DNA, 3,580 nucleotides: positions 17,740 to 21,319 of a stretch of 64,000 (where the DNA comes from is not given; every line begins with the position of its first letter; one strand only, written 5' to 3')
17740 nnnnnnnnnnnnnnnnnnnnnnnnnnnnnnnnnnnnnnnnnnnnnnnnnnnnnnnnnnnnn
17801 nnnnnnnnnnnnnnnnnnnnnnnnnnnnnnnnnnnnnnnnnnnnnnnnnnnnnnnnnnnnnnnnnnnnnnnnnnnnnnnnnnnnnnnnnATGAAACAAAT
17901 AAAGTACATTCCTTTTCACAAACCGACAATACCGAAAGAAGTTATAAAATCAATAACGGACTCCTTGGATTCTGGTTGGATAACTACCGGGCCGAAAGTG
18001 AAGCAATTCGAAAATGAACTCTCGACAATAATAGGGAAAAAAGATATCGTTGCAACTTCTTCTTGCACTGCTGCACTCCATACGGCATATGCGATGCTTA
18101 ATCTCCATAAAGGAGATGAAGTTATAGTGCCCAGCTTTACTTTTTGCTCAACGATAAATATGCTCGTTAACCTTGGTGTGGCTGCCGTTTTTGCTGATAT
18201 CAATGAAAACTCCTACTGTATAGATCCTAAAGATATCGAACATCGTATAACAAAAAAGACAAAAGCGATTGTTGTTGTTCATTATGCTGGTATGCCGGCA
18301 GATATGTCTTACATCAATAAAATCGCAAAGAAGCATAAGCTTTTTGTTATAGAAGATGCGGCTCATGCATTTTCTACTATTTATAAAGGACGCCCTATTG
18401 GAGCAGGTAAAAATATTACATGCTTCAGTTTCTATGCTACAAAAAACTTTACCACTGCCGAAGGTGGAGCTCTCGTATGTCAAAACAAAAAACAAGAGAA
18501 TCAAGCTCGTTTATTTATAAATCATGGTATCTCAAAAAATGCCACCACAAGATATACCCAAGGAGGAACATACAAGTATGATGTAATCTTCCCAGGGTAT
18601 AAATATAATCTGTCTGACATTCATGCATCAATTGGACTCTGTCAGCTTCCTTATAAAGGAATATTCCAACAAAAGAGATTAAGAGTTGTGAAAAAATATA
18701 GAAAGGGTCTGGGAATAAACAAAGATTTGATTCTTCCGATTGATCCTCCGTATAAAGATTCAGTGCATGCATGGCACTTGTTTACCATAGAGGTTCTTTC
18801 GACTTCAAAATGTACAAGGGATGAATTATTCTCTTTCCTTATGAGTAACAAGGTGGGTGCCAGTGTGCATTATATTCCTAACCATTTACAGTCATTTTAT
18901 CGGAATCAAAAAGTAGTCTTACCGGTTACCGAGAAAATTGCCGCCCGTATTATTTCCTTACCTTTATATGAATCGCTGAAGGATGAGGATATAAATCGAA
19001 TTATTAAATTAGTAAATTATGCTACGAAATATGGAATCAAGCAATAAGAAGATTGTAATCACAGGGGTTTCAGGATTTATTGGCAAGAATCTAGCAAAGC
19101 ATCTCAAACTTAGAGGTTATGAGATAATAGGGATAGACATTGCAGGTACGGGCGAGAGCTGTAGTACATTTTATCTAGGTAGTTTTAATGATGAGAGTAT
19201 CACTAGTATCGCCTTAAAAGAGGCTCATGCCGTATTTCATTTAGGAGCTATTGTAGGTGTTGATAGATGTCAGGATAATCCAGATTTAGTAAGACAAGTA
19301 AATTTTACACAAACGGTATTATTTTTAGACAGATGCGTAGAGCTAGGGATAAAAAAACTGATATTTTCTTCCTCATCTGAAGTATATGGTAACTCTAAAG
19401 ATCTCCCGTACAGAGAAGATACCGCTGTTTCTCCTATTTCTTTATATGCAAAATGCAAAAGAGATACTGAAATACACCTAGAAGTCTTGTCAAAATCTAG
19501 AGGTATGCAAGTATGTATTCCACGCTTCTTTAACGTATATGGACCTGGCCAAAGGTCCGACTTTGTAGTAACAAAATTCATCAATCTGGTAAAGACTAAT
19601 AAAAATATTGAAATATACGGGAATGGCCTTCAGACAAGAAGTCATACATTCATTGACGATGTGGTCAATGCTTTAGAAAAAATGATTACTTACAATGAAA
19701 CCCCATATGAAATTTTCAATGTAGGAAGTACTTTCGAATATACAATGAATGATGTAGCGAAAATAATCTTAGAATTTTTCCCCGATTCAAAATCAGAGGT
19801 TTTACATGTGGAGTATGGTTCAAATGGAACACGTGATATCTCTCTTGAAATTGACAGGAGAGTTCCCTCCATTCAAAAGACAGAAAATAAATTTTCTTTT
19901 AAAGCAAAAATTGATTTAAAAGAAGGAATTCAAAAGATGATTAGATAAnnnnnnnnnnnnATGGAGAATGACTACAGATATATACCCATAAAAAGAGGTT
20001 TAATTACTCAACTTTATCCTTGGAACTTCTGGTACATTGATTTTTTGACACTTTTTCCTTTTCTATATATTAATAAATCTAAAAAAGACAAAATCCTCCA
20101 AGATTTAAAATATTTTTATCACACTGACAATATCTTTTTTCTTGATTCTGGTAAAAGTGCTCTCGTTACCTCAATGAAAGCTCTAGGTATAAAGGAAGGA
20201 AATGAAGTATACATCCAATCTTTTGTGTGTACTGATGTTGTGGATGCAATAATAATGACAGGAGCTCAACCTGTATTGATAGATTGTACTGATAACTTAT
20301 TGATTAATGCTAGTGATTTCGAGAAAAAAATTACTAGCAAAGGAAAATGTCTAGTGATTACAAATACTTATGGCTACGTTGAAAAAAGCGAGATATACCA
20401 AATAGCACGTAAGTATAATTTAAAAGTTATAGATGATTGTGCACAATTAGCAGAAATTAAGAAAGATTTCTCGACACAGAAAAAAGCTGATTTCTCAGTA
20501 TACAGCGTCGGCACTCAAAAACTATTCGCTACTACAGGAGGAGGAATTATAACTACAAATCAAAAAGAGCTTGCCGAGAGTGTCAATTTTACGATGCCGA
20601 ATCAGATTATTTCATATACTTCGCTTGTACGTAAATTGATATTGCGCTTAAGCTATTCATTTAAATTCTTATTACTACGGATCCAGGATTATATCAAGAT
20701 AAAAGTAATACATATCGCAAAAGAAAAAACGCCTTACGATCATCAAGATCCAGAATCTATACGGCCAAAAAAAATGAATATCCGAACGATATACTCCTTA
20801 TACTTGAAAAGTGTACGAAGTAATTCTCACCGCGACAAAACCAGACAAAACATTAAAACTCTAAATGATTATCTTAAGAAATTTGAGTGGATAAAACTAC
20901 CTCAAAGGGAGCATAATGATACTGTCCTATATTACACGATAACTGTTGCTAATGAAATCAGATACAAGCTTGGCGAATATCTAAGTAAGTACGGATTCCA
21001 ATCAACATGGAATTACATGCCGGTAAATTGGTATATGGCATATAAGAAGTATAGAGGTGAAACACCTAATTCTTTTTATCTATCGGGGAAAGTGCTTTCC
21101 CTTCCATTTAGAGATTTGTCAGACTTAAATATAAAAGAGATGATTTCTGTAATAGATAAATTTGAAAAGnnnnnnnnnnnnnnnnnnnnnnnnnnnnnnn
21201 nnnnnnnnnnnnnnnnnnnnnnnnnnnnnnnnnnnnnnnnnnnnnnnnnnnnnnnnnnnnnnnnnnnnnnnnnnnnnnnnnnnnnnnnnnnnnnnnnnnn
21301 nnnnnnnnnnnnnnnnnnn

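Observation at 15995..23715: Compact aminosugar-tailoring cluster with an APH/choline-kinase-fold kinase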

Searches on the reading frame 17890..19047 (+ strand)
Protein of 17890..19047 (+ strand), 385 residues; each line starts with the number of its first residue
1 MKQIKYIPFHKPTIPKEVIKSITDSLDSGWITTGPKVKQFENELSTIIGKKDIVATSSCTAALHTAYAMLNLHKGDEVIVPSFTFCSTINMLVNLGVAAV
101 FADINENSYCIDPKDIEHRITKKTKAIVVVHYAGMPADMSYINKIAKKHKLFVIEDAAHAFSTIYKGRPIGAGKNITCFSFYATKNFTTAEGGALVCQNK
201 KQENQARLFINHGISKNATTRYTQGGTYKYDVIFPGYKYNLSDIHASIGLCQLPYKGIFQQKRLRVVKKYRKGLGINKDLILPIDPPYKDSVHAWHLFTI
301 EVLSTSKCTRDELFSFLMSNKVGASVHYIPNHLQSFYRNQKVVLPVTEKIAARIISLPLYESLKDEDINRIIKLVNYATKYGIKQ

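Call 3: search_protein_families(library=pfam, proteins=[window:17890-19047:+], max_evalue=0.01)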
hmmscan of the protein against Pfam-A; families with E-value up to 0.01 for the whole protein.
window:17890-19047:+ (385 aa): 4 families
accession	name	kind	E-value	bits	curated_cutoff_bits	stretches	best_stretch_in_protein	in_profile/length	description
PF01041.23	DegT_DnrJ_EryC1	-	2e-115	386.3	19.8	1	14-375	3-359/360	DegT/DnrJ/EryC1/StrS aminotransferase family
PF00155.27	Aminotran_1_2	-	3.1e-09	36.9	19.7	1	15-221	19-256/361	Aminotransferase class I and II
PF01053.26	Cys_Met_Meta_PP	-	1.9e-08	33.7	27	1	34-209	51-225/381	Cys/Met metabolism PLP-dependent enzyme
PF01212.27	Beta_elim_lyase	-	0.00026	20.8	27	1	34-209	31-215/288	Beta-eliminating lyase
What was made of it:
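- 17890..19047 (+): DegT1: ArnB-like nucleotide-sugar 4-aminotransferase (385 aa). Pfam DegT, 386 bits (call 3).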

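Call 4: search_protein_families(library=ncbifam, proteins=[window:17890-19047:+], max_evalue=0.01)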
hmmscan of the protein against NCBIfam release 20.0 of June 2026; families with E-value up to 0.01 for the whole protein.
window:17890-19047:+ (385 aa): 51 families (the best 25 are shown)
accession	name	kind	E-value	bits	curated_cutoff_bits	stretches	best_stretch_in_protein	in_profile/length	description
NF008658.2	PRK11658.1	equivalog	8.6e-105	350.5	631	1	5-376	3-374/379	UDP-4-amino-4-deoxy-L-arabinose aminotransferase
TIGR03588.1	PseC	equivalog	1.5e-95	320.3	423.5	1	7-376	2-377/380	UDP-4-amino-4,6-dideoxy-N-acetyl-beta-L-altrosamine transaminase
NF008687.0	PRK11706.1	equivalog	3.2e-82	276.2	375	1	7-376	2-371/375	dTDP-4-amino-4,6-dideoxygalactose transaminase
TIGR02379.1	ECA_wecE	subfamily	2e-69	234.2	434.85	1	7-375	2-371/376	dTDP-4-amino-4,6-dideoxy-D-glucose transaminase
TIGR04181.1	NHT_00031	hypoth_equivalog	4.7e-60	203.4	420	1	7-358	1-357/359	LegC family aminotransferase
TIGR04427.1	PLP_DesI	equivalog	3.3e-56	191.1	650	1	21-382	37-386/390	dTDP-4-dehydro-6-deoxyglucose aminotransferase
NF011936.0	PRK15407.1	equivalog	1.1e-48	166.1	423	1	16-377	47-434/440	lipopolysaccharide biosynthesis protein RfbH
NF004975.0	PRK06348.1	equivalog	1e-09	37.9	549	1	38-159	77-204/384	pyridoxal phosphate-dependent aminotransferase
NF006230.0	PRK08363.1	equivalog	1.1e-09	37.6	534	1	47-168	90-216/398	alanine aminotransferase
NF005744.0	PRK07568.1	subfamily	1.5e-09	37.2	389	1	31-160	69-205/398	pyridoxal phosphate-dependent aminotransferase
NF041364.1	GntC_guanitoxin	equivalog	1.7e-09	37.1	415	1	52-161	62-178/356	guanitoxin biosynthesis PLP-dependent (S)-gamma-hydroxy-L-arginine cyclodehydratase GntC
NF006003.0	PRK08133.1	equivalog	2.1e-09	36.6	522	1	33-202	64-232/396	O-succinylhomoserine sulfhydrylase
NF006096.0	PRK08248.1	equivalog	2.3e-09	36.4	726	1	35-186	64-211/431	homocysteine synthase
NF005732.0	PRK07550.1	equivalog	7.3e-09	35.1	366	1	40-151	83-200/389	aminotransferase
NF006095.0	PRK08247.1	equivalog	2.3e-08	33.2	585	1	34-187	52-200/369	methionine biosynthesis PLP-dependent protein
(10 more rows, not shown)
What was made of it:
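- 17890..19047 (+): Top NCBIfam hit is ArnB, 350 bits (cutoff 631), then PseC at 320 (call 4).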

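Call 53: search_solved_structures(query=window:17890-19047:+, max_evalue=1e-30)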
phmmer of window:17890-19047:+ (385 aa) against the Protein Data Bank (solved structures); distinct sequences matched with E-value up to 1e-30: 42.
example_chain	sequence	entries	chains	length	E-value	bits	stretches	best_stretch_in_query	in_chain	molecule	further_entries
1mdo_A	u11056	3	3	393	2.3e-82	280.1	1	5-376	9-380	ArnB aminotransferase | UDP-4-amino-4-deoxy-L-arabinose--oxoglutarate aminotransferase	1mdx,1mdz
4oca_A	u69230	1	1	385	2e-81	277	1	5-375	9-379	UDP-4-amino-4-deoxy-L-arabinose--oxoglutarate aminotransferase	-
8sng_A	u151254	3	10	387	2.6e-80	273.3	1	5-375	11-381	UDP-4-amino-4-deoxy-L-arabinose--oxoglutarate aminotransferase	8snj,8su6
4lc3_A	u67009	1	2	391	1e-62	215.4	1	5-378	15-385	Putative UDP-4-amino-4-deoxy-l-arabinose--oxoglutarate aminotransferase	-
7b0d_A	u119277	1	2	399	7.9e-59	202.6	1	14-374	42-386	Glutamine--scyllo-inositol transaminase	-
6ewj_A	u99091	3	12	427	1.5e-57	198.5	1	7-374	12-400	Putative capsular polysaccharide biosynthesis protein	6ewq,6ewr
3frk_A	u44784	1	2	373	1.1e-53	185.7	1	17-376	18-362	QdtB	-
7n63_A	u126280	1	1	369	3.6e-52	180.7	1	4-376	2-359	Putative aminotransferase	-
4piw_A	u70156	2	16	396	5.6e-49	170.2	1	6-377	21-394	TDP-4-keto-6-deoxy-D-glucose transaminase family protein | dTDP-4-amino-4,6-dideoxygalactose transaminase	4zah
7b0m_AAA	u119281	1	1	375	6.1e-48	166.8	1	21-292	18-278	Sugar aminotransferase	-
6blg_A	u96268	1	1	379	1.3e-45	159.1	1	7-364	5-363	dTDP-4-amino-4,6-dideoxygalactose transaminase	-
4k2b_A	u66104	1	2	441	1.4e-44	155.8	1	16-375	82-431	NTD biosynthesis operon protein NtdA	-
4k2i_A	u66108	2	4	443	1.4e-44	155.7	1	16-375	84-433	NTD biosynthesis operon protein NtdA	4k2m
5u1z_A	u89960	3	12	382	7.9e-44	153.3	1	17-376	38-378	Putative aminotransferase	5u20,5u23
5u21_A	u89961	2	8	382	4.8e-43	150.7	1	17-376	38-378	Putative aminotransferase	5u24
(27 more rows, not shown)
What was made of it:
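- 17890..19047 (+): The top three PDB hits are ArnB (280 bits); the best non-ArnB enzyme scores 203 (call 53).
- Closest known: Arn. Same: DegT1's nearest relatives, by both sequence and solved structure, are ArnB enzymes (calls 4, 53).
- It is closest to ArnB by a wide margin (calls 4, 53).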

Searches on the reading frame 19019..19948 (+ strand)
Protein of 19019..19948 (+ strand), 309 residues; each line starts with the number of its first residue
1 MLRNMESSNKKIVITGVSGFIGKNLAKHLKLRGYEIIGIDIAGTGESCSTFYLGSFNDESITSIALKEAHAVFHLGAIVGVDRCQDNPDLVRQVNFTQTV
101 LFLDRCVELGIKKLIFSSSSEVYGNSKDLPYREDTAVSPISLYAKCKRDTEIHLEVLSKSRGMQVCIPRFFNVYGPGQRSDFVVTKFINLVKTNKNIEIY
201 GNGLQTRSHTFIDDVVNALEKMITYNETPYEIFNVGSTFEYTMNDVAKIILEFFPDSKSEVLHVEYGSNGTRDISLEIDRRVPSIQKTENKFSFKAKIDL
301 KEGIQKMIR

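Call 3: search_protein_families(library=pfam, proteins=[window:19019-19948:+], max_evalue=0.01)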
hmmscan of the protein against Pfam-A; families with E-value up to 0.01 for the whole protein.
window:19019-19948:+ (309 aa): 6 families
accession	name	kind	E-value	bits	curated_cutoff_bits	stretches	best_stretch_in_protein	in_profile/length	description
PF01370.27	Epimerase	-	9.1e-47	159.9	20.9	1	12-236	1-240/240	NAD dependent epimerase/dehydratase family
PF16363.11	GDP_Man_Dehyd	-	1.2e-41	143.7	27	1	14-307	2-332/332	GDP-mannose 4,6 dehydratase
PF04321.23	RmlD_sub_bind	-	5e-21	75.5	27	1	11-262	2-239/287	RmlD substrate binding domain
PF01073.25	3Beta_HSD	-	3.3e-16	59.6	22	1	13-218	1-224/280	3-beta hydroxysteroid dehydrogenase/isomerase family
PF02719.21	Polysacc_synt_2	-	1.6e-08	34.5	20.2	1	51-254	58-247/293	Polysaccharide biosynthesis protein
PF07993.18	NAD_binding_4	-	0.00038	20.1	20.1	0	66-218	86-257/258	Male sterility protein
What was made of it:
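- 19019..19948 (+): Extended SDR (309 aa): putative UDP-(HexNAc)uronate C4-oxidase/decarboxylase. Pfam Epimerase/GDP_Man_Dehyd (call 3).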

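Call 4: search_protein_families(library=ncbifam, proteins=[window:19019-19948:+], max_evalue=0.01)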
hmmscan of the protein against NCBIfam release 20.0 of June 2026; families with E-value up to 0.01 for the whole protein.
window:19019-19948:+ (309 aa): 36 families (the best 25 are shown)
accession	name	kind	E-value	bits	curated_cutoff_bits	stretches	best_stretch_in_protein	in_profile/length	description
TIGR04180.1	EDH_00030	hypoth_equivalog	2.9e-32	111.9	475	1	12-297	1-295/297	NAD-dependent 4,6-dehydratase LegB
TIGR01181.1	dTDP_gluc_dehyt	equivalog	8.7e-30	103.9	365.1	1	11-308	1-308/321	dTDP-glucose 4,6-dehydratase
TIGR01179.1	galE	equivalog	5.6e-28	97.7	262.3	1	11-250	1-271/332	UDP-glucose 4-epimerase GalE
TIGR02197.1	heptose_epim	equivalog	2.3e-27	96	274.6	1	12-266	1-268/316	ADP-glyceromanno-heptose 6-epimerase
NF008872.0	PRK11908.1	equivalog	1.3e-24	86.9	294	1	10-308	2-332/349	bifunctional UDP-4-keto-pentose/UDP-xylose synthase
NF011728.1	PRK15181.1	equivalog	5.4e-19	68.4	760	1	9-307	15-333/348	Vi polysaccharide biosynthesis UDP-N-acetylglucosaminuronic acid C-4 epimerase TviC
NF005998.1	PRK08125.1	equivalog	1.4e-18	66.7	777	1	8-308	314-646/649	bifunctional UDP-4-amino-4-deoxy-L-arabinose formyltransferase/UDP-glucuronic acid oxidase ArnA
TIGR01214.1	rmlD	equivalog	1.5e-17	63.7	224.05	1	11-242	1-219/285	dTDP-4-dehydrorhamnose reductase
NF043036.1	ErythonDh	equivalog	3.2e-14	52.9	325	1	11-152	2-158/321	D-erythronate dehydrogenase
NF047837.1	UDPAcbARedWbcJ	equivalog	7.4e-14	51.4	500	1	11-269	2-229/372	UDP-2-acetamido-2,6-beta-L-arabino-hexul-4-ose reductase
NF007582.0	PRK10217.1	equivalog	5.8e-13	48.7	698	1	69-254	75-270/355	dTDP-glucose 4,6-dehydratase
NF008360.0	PRK11150.1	equivalog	1e-11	44.6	452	1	12-261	2-261/310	ADP-glyceromanno-heptose 6-epimerase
NF007956.0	PRK10675.1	subfamily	3e-11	43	394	1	12-176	3-183/338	UDP-glucose 4-epimerase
NF042422.1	oxyalk_red_OleD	equivalog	3.4e-11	43.1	580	1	11-218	2-210/329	2-alkyl-3-oxoalkanoate reductase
TIGR01472.1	gmd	equivalog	2.6e-10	40.1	415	1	64-231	73-246/342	GDP-mannose 4,6-dehydratase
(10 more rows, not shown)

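Call 52: search_solved_structures(query=window:19019-19948:+, max_evalue=1e-10, show_alignments=2)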
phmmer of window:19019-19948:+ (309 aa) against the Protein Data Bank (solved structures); distinct sequences matched with E-value up to 1e-10: 66 (the best 60 are shown).
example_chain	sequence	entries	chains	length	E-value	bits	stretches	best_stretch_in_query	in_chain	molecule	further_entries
6wjb_A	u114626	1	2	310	1e-31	113.6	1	9-307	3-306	NAD-dependent epimerase/dehydratase family protein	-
6wj9_A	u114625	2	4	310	9.5e-31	110.4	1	9-307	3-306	NAD-dependent epimerase/dehydratase family protein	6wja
6kv9_A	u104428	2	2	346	3.6e-30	108.4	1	10-305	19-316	MoeE5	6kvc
4zrm_A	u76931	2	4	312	4.8e-30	108.1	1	8-305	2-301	UDP-glucose 4-epimerase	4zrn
8rdg_A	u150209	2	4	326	6e-29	104.4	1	11-309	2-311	SDR family NAD(P)-dependent oxidoreductase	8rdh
5u4q_A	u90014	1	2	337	1.5e-28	103.2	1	65-223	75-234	dTDP-glucose 4,6-dehydratase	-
8rdi_A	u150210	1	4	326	2.2e-28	102.6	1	11-309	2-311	SDR family NAD(P)-dependent oxidoreductase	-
3vps_A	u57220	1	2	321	3e-28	102.2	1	9-255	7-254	NAD-dependent epimerase/dehydratase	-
2b69_A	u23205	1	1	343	8.4e-27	97.4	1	4-308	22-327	UDP-glucuronate decarboxylase 1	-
8vr2_A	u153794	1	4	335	8.4e-27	97.4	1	5-305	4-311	NAD-dependent epimerase/dehydratase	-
3ehe_A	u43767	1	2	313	1.1e-26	97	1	12-253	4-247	UDP-glucose 4-epimerase (GalE-1)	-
4gll_A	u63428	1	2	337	2.4e-26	95.9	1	5-308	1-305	UDP-glucuronic acid decarboxylase 1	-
4m55_A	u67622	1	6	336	3.6e-25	92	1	7-308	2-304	UDP-glucuronic acid decarboxylase 1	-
4lk3_A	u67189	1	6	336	4.8e-25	91.6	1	7-308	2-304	UDP-glucuronic acid decarboxylase 1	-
3aw9_A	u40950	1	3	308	5.1e-25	91.5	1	11-253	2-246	NAD-dependent epimerase/dehydratase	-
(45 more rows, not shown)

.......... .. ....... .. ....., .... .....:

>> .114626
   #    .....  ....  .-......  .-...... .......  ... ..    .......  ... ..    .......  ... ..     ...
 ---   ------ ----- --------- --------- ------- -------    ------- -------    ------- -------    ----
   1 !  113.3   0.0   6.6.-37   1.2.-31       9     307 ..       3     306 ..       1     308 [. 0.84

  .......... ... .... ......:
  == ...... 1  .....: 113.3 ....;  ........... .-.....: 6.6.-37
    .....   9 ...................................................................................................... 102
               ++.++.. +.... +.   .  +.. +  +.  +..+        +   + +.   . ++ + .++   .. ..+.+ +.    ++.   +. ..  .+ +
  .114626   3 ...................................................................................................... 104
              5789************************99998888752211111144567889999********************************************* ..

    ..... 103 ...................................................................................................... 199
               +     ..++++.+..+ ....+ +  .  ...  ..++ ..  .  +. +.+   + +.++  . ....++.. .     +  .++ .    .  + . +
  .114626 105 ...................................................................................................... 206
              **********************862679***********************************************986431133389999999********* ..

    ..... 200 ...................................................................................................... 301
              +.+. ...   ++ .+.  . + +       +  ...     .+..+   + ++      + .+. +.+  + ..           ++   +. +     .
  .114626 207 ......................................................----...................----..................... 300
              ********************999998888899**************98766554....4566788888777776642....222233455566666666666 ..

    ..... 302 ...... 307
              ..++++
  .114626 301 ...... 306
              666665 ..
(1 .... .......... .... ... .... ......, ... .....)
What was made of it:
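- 19019..19948 (+): PDB hits are roughly equidistant between 4-epimerases and UDP-GlcA decarboxylases (call 52).
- On Arn UDP-L-Ara4N pathway: UXS1 scores 97 bits and ArnA about 52 bits, but 4-epimerases score 104-114 bits (call 52).
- The SDR is as close to 4-epimerases as to decarboxylases (call 52).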

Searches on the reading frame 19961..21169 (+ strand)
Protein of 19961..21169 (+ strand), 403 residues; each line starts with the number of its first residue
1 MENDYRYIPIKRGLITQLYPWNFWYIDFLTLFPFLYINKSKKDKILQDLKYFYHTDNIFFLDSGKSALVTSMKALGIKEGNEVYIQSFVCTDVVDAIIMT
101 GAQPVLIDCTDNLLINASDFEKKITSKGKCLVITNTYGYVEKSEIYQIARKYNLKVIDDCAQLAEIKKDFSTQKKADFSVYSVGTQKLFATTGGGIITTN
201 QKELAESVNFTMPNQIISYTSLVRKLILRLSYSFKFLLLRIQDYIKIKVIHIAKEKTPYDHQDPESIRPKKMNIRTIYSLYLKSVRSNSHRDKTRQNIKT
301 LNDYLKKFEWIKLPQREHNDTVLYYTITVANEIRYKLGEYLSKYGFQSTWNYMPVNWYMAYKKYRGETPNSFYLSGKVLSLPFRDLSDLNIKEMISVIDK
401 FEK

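Call 89: search_solved_structures(query=window:19961-21169:+, max_evalue=0.001)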
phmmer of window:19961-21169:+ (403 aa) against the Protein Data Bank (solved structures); distinct sequences matched with E-value up to 0.001: 44.
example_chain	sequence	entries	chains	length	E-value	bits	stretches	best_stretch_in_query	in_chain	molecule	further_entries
7b0d_A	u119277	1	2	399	5e-22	81.6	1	61-209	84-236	Glutamine--scyllo-inositol transaminase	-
7b0m_AAA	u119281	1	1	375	5.5e-20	74.9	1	57-215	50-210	Sugar aminotransferase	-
7n63_A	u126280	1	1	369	1.3e-19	73.6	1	61-231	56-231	Putative aminotransferase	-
3frk_A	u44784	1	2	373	3.4e-17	65.7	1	46-209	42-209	QdtB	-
1o61_A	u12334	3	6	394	1.1e-15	60.7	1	45-211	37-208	aminotransferase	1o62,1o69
4ztc_A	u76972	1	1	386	8.5e-15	57.8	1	45-211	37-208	Aminotransferase homolog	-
5k8b_A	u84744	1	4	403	1.1e-14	57.4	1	56-208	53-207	8-amino-3,8-dideoxy-alpha-D-manno-octulosonate transaminase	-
2c7t_A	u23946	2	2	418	2.3e-14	56.4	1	62-208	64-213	GLUTAMINE-2-DEOXY-SCYLLO-INOSOSE AMINOTRANSFERASE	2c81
5w71_A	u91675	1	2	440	2.6e-14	56.2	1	62-208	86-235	L-glutamine:2-deoxy-scyllo-inosose aminotransferase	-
5u1z_A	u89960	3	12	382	3.4e-14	55.8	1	59-209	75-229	Putative aminotransferase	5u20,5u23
3bn1_A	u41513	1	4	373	4.3e-14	55.5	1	61-208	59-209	Perosamine synthetase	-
3dr7_A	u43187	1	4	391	4.7e-14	55.4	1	61-208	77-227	Putative perosamine synthetase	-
5u21_A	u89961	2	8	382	5e-14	55.2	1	59-209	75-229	Putative aminotransferase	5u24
3dr4_A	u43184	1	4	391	2.8e-13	52.8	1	61-208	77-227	Putative perosamine synthetase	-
3uwc_A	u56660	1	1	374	2.3e-12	49.8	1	54-213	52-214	Nucleotide-sugar aminotransferase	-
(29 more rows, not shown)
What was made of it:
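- The best PDB match for DegT2 is a glutamine:scyllo-inositol transaminase (call 89).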
